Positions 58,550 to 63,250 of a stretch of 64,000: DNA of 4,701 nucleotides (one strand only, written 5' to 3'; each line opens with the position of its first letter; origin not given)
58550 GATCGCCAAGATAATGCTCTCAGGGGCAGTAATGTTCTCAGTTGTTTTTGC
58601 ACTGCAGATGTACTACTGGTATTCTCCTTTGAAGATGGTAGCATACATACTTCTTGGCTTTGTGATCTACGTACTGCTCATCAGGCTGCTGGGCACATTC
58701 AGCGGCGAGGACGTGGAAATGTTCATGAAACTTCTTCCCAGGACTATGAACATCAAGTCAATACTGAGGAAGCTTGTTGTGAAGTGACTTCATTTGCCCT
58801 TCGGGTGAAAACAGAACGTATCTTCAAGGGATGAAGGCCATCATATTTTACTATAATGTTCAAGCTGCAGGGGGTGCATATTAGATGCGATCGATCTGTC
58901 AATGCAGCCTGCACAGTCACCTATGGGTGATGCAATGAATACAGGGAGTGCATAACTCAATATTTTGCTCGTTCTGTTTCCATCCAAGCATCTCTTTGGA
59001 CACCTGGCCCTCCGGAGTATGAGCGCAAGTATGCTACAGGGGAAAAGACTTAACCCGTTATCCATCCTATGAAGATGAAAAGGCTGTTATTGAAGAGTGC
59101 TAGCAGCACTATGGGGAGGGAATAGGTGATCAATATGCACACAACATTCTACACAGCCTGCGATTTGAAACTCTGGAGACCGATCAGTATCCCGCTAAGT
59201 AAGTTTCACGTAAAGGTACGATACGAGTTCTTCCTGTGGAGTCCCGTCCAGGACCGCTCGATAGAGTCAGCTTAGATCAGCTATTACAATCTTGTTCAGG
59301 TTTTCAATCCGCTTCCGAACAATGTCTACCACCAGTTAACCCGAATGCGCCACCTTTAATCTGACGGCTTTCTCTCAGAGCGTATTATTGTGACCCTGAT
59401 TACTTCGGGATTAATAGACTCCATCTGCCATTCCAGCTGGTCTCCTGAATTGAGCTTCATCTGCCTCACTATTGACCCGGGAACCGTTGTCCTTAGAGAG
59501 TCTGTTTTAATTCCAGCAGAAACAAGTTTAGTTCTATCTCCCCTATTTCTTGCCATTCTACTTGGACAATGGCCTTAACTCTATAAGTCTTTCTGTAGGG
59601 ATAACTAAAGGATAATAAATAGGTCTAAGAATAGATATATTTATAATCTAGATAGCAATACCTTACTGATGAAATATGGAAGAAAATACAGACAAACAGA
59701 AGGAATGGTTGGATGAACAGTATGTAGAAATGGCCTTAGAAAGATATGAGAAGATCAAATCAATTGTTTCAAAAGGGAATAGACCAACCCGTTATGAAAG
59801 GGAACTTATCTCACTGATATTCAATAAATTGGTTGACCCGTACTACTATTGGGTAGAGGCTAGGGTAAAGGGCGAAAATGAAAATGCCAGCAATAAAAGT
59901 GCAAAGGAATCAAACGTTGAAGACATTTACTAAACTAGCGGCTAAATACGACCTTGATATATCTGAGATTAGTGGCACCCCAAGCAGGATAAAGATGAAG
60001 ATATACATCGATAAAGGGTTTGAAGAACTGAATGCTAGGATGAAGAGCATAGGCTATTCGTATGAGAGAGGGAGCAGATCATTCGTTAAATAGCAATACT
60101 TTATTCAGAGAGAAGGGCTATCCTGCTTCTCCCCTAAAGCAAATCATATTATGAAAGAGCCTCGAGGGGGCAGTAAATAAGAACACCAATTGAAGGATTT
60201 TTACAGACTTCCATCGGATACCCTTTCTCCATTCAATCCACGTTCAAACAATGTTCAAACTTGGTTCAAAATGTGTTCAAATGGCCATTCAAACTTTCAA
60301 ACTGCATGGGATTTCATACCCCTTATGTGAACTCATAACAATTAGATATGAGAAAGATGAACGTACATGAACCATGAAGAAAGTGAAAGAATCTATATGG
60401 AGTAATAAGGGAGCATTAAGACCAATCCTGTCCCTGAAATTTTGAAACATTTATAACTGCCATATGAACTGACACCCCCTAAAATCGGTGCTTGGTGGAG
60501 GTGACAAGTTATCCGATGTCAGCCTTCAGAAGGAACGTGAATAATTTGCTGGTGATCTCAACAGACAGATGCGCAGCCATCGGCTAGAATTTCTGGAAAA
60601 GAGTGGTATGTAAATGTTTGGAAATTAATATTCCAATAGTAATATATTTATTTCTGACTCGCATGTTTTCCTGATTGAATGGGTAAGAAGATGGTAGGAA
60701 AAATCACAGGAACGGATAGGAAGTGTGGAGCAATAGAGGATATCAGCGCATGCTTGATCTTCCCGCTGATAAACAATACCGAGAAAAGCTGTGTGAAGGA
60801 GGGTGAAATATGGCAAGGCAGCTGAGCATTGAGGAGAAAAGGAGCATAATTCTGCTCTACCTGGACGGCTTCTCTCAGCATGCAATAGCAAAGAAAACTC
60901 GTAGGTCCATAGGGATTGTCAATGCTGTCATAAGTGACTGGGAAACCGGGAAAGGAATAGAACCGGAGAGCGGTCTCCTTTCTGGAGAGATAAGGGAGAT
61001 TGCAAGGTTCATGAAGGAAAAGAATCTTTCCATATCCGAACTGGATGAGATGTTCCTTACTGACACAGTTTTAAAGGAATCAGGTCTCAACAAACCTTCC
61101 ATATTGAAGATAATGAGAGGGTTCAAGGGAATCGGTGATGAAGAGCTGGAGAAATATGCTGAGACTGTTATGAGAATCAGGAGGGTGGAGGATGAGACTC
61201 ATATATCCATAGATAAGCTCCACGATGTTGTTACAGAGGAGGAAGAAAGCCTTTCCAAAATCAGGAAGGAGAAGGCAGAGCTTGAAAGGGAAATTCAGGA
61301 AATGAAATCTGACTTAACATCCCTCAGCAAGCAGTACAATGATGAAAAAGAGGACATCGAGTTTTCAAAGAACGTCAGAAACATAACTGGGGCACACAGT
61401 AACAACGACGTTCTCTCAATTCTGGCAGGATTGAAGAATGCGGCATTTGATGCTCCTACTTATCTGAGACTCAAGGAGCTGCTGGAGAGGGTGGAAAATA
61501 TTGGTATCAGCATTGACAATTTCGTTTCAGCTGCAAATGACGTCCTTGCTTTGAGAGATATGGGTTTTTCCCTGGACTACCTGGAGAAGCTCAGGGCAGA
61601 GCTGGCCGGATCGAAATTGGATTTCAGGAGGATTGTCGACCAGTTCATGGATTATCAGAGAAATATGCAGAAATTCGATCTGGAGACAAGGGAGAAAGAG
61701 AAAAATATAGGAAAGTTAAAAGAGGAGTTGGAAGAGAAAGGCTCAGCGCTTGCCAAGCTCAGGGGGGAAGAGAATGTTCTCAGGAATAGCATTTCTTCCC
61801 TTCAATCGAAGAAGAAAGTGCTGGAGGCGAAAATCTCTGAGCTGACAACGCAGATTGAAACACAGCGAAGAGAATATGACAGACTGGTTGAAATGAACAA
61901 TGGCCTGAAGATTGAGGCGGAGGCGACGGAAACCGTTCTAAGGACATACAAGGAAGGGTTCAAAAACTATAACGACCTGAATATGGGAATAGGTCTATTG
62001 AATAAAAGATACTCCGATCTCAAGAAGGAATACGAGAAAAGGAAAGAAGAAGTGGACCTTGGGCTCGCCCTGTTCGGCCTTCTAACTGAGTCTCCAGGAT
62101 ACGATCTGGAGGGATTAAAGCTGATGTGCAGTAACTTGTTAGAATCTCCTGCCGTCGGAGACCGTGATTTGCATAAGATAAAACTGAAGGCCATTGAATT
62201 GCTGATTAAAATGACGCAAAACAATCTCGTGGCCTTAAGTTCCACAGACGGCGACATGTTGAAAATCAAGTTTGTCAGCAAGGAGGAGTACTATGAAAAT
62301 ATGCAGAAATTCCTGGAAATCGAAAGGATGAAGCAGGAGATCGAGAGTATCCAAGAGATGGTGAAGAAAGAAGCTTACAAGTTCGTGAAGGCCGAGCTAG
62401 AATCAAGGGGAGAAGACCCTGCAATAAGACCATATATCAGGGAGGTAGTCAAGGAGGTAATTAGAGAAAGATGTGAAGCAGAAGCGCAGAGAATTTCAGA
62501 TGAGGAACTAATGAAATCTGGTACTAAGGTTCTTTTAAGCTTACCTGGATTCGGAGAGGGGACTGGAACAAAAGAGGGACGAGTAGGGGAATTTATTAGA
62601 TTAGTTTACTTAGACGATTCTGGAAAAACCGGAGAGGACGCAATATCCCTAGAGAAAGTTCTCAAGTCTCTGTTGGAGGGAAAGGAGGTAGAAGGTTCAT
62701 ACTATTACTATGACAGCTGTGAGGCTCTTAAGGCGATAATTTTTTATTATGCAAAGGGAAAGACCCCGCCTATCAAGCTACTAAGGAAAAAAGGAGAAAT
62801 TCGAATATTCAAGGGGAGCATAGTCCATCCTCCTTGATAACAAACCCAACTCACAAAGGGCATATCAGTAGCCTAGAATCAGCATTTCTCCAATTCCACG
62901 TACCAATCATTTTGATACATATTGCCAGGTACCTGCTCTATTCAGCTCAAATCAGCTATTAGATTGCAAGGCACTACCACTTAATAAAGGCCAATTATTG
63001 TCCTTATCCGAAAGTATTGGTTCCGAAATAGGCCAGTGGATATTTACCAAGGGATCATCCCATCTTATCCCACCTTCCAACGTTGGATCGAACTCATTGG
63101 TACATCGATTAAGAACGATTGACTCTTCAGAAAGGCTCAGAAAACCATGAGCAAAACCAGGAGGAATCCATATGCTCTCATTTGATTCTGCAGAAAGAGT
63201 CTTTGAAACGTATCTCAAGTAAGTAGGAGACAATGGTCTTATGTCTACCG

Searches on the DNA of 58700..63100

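Call 31: search_rna_families(source=window, start=58700, end=63100, threshold=evalue, max_evalue=1)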
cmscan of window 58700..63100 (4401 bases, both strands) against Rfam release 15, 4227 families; matches with E-value up to 1: 0.
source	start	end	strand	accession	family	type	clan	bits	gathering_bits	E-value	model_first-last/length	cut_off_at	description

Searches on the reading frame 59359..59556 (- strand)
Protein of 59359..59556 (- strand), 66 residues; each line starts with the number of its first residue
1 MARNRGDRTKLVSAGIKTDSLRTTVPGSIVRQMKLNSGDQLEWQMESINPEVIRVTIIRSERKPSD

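Call 7: search_protein_families(library=pfam, max_evalue=1, proteins=[window:59359-59556:-])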
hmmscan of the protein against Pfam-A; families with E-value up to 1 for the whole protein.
window:59359-59556:- (66 aa): 3 families
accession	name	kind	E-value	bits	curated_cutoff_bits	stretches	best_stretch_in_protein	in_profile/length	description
PF04014.23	MazE_antitoxin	-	0.034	14.5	24.7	1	18-45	5-32/48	Antidote-toxin recognition MazE, bacterial antitoxin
PF25367.1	DUF7883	-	0.12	12.8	27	1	3-40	20-56/95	Domain of unknown function (DUF7883)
PF15937.10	PrlF_antitoxin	-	0.14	12.8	32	1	18-46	5-33/99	prlF antitoxin for toxin YhaV_toxin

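Call 8: search_protein_families(library=phrogs, max_evalue=1, proteins=[window:59359-59556:-])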
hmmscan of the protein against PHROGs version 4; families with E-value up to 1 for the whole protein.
window:59359-59556:- (66 aa): 1 family
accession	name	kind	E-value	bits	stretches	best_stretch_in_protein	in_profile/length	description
phrog_23775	-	unknown function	0.24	12.5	1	19-48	14-43/82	-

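Call 56: search_protein_families(library=padloc, max_evalue=0.1, proteins=[window:59359-59556:-])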
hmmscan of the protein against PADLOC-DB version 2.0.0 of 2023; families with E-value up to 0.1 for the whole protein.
window:59359-59556:- (66 aa): 1 family
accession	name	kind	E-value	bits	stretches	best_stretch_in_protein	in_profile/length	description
PDLC03941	RmrT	-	0.019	12.4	1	12-49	72-108/234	-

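Call 57: search_protein_families(library=ncbifam, max_evalue=0.1, proteins=[window:59359-59556:-])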
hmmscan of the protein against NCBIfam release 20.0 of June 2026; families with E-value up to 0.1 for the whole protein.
window:59359-59556:- (66 aa): 1 family
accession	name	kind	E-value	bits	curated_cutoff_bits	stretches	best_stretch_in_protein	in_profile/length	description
NF007429.0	PRK09974.1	equivalog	0.0048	16.8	125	1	17-47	17-47/114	type II toxin-antitoxin system PrlF family antitoxin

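Call 59: search_solved_structures(query=window:59359-59556:-, max_evalue=1)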
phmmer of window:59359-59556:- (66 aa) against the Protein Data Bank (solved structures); distinct sequences matched with E-value up to 1: 0.

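Call 105: search_solved_structures(query=A12, max_evalue=10)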
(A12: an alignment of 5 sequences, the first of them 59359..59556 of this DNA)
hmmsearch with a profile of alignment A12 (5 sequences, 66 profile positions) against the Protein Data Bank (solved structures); distinct sequences matched with E-value up to 10: 0.

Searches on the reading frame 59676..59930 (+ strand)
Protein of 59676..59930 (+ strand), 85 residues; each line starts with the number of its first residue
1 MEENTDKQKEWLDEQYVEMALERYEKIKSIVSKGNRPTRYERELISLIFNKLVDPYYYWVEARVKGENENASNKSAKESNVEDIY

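Call 7: search_protein_families(library=pfam, max_evalue=1, proteins=[window:59676-59930:+])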
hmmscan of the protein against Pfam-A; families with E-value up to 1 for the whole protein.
window:59676-59930:+ (85 aa): 1 family
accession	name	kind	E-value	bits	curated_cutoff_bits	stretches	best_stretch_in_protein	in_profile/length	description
PF08283.16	Gemini_AL1_M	-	0.087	13.4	24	1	7-36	71-100/107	Geminivirus rep protein central domain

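Call 8: search_protein_families(library=phrogs, max_evalue=1, proteins=[window:59676-59930:+])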
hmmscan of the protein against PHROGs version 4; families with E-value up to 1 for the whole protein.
window:59676-59930:+ (85 aa): 3 families
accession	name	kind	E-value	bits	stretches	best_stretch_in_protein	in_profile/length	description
phrog_25460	-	unknown function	0.063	14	1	2-62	2-61/144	-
phrog_21111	-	unknown function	0.078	14.4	1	6-34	16-43/55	-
phrog_23280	-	unknown function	0.18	12.9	1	1-23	1-25/41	-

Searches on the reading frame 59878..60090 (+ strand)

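Call 7: search_protein_families(library=pfam, max_evalue=1, proteins=[window:59878-60090:+])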
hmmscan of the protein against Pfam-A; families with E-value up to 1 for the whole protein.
window:59878-60090:+ (71 aa): 1 family
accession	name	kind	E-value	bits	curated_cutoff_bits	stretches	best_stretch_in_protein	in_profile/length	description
PF14056.11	DUF4250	-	0.0019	18.6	27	1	49-69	35-55/55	Domain of unknown function (DUF4250)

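Call 8: search_protein_families(library=phrogs, max_evalue=1, proteins=[window:59878-60090:+])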
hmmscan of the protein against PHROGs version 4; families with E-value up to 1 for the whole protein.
window:59878-60090:+ (71 aa): 1 family
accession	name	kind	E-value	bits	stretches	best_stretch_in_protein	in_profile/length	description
phrog_34881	-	unknown function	0.24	12.4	1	13-68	12-64/68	-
